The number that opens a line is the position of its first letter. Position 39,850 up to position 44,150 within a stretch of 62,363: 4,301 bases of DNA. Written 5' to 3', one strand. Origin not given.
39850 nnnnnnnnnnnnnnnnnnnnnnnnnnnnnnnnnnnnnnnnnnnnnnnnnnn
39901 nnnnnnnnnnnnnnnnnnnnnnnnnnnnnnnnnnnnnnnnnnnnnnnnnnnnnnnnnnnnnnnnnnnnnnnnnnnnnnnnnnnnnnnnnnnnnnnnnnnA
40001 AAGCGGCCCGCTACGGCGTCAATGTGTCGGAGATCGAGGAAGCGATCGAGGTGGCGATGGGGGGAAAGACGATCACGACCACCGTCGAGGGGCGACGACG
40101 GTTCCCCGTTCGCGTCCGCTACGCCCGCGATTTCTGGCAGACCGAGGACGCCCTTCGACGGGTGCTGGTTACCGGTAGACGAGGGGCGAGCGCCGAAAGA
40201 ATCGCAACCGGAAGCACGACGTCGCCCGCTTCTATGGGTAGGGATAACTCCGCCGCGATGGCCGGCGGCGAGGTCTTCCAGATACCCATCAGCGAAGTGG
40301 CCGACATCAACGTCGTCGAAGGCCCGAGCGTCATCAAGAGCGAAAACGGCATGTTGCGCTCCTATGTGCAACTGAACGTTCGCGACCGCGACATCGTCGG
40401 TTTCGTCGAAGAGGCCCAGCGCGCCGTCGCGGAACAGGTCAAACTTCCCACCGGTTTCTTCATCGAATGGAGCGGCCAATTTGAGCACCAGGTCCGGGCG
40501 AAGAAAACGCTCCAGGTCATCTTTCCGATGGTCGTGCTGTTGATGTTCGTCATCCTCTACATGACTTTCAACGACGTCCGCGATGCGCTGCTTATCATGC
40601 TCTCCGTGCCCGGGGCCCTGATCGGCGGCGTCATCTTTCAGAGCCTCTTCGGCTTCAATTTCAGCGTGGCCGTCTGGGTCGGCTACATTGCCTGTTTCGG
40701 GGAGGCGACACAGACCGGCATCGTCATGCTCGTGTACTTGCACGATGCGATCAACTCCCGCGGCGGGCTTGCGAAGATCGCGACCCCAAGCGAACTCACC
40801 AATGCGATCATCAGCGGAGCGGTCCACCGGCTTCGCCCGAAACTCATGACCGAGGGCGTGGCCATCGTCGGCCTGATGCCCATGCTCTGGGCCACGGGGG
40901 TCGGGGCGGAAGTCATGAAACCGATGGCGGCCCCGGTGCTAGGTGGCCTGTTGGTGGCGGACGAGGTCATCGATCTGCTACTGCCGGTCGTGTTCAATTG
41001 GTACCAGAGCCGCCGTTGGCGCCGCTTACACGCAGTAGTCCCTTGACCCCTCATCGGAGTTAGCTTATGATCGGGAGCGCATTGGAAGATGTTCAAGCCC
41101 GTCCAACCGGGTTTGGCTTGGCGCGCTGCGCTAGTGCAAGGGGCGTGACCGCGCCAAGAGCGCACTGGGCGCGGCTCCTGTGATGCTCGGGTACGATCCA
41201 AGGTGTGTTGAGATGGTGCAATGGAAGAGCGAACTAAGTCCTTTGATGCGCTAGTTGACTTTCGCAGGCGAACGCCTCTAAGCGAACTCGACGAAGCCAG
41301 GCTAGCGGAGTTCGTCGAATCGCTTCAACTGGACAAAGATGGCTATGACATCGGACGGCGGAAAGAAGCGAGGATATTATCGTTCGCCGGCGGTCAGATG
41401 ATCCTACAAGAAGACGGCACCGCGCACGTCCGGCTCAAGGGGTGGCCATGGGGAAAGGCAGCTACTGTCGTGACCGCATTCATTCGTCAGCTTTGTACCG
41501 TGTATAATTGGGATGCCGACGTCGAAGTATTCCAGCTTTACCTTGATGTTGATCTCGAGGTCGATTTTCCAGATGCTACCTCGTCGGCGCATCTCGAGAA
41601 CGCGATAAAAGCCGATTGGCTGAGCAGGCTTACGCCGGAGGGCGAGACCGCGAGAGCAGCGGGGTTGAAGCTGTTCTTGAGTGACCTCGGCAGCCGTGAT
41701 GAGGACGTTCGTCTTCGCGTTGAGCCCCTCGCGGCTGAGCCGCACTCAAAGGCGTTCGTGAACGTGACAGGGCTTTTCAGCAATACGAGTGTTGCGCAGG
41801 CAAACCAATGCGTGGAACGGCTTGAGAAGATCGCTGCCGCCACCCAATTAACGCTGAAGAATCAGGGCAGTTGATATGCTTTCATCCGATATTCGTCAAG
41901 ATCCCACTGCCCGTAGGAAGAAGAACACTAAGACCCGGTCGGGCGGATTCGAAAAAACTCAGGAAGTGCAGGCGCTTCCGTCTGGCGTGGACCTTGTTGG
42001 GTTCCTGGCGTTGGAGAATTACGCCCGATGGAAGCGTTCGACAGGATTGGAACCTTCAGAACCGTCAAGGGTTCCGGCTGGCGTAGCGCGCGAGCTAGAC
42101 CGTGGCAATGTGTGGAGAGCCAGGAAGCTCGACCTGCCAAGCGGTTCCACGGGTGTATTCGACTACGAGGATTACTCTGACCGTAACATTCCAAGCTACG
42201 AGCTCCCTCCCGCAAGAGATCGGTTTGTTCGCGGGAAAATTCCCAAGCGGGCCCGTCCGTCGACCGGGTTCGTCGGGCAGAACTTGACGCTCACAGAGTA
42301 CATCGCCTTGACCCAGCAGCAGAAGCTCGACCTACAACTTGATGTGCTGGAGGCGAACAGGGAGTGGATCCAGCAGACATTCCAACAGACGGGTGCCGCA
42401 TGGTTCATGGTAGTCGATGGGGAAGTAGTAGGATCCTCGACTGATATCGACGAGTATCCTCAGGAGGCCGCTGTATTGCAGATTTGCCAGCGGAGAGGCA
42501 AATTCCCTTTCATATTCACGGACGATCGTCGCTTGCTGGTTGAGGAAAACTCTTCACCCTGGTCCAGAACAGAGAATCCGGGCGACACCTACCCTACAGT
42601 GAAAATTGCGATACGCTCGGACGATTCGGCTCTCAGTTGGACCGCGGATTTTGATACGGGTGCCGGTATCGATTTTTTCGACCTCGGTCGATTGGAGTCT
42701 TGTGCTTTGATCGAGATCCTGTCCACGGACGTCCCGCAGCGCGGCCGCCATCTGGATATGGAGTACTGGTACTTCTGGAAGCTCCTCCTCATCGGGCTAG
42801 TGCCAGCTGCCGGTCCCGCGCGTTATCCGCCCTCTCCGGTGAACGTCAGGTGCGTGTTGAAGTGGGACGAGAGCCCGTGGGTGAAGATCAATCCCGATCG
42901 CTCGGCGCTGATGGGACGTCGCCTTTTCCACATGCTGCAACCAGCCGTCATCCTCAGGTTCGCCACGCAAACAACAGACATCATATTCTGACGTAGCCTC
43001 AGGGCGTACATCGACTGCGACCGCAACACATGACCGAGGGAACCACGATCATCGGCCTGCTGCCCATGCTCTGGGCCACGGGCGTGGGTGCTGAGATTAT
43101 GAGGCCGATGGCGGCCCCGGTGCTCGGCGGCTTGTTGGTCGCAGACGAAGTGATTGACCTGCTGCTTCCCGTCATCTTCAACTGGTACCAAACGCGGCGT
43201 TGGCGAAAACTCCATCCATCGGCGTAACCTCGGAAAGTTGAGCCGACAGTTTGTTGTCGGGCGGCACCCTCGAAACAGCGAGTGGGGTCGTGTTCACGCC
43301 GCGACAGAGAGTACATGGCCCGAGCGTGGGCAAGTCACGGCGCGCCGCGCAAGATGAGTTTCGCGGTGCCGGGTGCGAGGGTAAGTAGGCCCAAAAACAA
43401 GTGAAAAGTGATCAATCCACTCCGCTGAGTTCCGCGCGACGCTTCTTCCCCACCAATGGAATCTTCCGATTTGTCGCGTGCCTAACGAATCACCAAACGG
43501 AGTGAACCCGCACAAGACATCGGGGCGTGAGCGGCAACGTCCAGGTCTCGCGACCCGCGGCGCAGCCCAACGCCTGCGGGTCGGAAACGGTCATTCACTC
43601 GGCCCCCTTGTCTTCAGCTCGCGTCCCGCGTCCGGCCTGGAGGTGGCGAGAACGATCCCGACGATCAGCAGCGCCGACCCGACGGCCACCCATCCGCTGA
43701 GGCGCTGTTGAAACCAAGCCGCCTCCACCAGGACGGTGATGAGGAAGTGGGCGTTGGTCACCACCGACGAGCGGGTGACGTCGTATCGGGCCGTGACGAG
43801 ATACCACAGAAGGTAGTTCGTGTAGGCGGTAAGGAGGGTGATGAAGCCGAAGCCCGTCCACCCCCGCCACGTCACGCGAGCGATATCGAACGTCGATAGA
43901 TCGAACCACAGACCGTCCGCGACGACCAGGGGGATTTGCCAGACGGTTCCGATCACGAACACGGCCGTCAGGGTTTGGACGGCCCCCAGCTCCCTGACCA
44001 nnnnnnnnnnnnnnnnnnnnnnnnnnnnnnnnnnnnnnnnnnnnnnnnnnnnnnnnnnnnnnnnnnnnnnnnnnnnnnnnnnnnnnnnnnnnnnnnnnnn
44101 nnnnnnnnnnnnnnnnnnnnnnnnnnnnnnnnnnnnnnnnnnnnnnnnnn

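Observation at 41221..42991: Orphan two-gene cassette: unknown acidic protein coupled to a DUF5678-like/retropepsin-like aspartic protease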

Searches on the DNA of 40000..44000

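Call 84: search_rna_families(source=window, start=40000, end=44000, threshold=evalue, max_evalue=1)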
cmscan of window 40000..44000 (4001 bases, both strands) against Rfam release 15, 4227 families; matches with E-value up to 1: 0.
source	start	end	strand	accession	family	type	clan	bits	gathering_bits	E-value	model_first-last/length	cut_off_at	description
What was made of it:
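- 41047..41220 (+): Spacer between the RND stop codon and ORF-A. A sigma-70-like site lies at 41043-41071. No Rfam match (call 84).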
